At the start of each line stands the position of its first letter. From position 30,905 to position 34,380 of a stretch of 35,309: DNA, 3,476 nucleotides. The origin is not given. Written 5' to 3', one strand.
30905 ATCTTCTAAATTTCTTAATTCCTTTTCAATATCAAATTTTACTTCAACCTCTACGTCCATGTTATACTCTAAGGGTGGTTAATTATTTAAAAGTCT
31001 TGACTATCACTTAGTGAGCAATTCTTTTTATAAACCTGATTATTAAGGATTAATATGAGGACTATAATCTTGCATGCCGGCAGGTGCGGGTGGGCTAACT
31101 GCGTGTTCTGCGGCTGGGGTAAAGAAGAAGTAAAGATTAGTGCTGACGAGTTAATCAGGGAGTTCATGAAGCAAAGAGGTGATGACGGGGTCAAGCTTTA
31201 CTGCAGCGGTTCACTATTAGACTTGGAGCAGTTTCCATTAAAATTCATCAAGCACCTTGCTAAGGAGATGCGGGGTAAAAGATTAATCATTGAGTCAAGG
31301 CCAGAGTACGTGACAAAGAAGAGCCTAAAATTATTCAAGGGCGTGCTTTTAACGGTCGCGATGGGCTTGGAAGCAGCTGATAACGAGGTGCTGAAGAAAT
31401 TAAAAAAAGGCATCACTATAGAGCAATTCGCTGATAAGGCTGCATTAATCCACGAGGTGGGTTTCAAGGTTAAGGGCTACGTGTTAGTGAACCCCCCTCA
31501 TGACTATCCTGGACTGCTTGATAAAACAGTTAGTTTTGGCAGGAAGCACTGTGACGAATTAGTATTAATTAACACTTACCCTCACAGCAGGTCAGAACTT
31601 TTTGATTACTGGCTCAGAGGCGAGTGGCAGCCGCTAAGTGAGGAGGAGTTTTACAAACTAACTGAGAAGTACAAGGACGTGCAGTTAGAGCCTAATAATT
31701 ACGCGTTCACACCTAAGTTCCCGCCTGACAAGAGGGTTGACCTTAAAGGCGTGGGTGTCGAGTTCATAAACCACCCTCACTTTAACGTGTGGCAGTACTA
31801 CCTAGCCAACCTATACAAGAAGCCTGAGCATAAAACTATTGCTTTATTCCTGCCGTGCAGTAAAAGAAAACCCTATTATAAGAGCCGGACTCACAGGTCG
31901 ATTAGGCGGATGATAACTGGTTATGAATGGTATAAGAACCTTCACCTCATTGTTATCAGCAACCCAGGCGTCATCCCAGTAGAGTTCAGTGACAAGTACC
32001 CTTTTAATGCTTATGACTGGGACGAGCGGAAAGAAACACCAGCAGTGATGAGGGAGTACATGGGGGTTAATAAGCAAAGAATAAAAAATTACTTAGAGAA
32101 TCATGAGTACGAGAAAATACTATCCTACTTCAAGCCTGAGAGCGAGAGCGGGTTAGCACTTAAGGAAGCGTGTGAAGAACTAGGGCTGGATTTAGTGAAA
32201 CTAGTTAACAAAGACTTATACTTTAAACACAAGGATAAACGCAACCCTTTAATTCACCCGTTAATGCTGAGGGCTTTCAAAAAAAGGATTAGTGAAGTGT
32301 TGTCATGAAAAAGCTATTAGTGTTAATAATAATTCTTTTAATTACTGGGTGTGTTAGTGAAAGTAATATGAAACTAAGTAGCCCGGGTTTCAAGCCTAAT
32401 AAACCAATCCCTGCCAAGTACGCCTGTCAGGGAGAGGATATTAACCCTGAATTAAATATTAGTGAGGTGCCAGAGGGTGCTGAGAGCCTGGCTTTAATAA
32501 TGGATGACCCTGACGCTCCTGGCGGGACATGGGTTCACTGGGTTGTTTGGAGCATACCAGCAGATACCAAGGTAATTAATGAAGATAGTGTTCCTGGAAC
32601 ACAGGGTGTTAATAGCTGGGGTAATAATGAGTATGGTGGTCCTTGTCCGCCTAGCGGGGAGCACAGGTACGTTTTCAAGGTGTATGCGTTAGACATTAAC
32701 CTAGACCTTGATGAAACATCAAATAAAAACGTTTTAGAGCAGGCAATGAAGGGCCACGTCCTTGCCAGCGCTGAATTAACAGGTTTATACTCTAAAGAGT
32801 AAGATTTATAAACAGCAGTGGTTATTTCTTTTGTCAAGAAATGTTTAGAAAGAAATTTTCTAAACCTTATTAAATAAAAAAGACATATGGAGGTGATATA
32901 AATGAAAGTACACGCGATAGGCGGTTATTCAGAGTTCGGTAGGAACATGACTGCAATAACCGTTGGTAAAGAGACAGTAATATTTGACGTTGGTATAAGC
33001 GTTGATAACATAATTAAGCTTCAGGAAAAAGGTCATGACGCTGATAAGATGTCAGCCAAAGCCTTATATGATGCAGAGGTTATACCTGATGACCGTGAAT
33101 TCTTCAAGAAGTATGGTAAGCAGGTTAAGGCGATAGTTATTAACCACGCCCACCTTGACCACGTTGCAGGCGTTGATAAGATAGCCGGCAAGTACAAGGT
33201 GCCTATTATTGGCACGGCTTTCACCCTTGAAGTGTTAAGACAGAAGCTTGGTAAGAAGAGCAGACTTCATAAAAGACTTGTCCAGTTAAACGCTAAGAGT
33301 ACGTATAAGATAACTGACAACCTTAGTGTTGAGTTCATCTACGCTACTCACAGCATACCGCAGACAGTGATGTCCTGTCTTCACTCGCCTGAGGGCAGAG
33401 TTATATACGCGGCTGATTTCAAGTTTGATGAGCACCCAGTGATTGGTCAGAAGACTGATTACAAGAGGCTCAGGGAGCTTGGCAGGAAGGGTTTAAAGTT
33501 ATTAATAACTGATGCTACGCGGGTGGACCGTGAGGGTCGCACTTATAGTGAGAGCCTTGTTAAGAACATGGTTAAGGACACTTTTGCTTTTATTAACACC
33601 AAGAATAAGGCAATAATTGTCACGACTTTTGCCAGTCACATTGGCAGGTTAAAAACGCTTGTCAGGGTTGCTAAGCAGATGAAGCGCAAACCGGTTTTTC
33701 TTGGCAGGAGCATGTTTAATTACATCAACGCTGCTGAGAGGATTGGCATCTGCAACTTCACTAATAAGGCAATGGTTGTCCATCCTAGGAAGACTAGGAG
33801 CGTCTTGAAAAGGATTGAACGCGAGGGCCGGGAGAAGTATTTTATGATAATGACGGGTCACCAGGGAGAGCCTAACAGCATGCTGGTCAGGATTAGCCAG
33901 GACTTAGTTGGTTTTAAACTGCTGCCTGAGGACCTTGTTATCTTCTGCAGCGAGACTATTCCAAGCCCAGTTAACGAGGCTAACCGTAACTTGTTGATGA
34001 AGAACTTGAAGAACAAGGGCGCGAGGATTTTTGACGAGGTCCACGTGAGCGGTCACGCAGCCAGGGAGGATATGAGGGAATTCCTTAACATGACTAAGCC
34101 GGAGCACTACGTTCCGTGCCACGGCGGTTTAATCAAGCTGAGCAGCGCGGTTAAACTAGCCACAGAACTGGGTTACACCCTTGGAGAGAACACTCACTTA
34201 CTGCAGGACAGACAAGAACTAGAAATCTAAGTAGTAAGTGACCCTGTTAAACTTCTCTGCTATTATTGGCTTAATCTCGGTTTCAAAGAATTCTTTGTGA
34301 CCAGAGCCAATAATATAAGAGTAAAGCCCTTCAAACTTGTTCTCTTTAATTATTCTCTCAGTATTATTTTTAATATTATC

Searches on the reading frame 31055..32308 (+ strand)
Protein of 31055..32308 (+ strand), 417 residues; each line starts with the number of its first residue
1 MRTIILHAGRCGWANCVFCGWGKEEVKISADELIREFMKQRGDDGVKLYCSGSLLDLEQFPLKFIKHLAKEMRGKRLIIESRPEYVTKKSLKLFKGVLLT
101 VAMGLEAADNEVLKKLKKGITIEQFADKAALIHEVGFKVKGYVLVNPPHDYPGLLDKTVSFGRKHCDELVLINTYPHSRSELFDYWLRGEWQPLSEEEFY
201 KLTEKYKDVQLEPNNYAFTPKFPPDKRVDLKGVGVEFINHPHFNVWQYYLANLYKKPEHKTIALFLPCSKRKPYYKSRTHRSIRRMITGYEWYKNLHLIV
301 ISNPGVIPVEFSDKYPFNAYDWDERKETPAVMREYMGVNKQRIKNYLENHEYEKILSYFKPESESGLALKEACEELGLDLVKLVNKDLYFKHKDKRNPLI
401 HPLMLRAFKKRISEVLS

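Call 40: search_protein_families(library=pfam, proteins=[window:31055-32308:+], max_evalue=0.001)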
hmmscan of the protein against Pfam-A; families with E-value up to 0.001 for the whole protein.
window:31055-32308:+ (417 aa): 2 families
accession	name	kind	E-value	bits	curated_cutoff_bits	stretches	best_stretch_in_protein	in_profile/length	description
PF17884.7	DUF5591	-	1.6e-18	67.5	26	1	246-386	4-134/150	Domain of unknown function (DUF5591)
PF04055.27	Radical_SAM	-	7.6e-11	42.9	29.5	1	8-145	4-149/166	Radical SAM superfamily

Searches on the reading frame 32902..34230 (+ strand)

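Call 40: search_protein_families(library=pfam, proteins=[window:32902-34230:+], max_evalue=0.001)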
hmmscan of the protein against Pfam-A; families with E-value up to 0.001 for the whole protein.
window:32902-34230:+ (442 aa): 4 families
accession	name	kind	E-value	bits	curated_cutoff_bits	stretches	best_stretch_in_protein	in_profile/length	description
PF22505.1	RNase_J_b_CASP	-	1.6e-22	80.1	27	1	236-361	2-120/126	Ribonuclease J, beta-CASP domain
PF12706.13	Lactamase_B_2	-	1.2e-12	48.4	27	1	73-182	29-151/200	Beta-lactamase superfamily domain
PF00753.33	Lactamase_B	-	2.1e-11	44.6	22.7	1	12-177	4-154/196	Metallo-beta-lactamase superfamily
PF07521.17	RMMBL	-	7.1e-07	29.6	21.6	1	379-420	11-52/63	Zn-dependent metallo-hydrolase RNA specificity domain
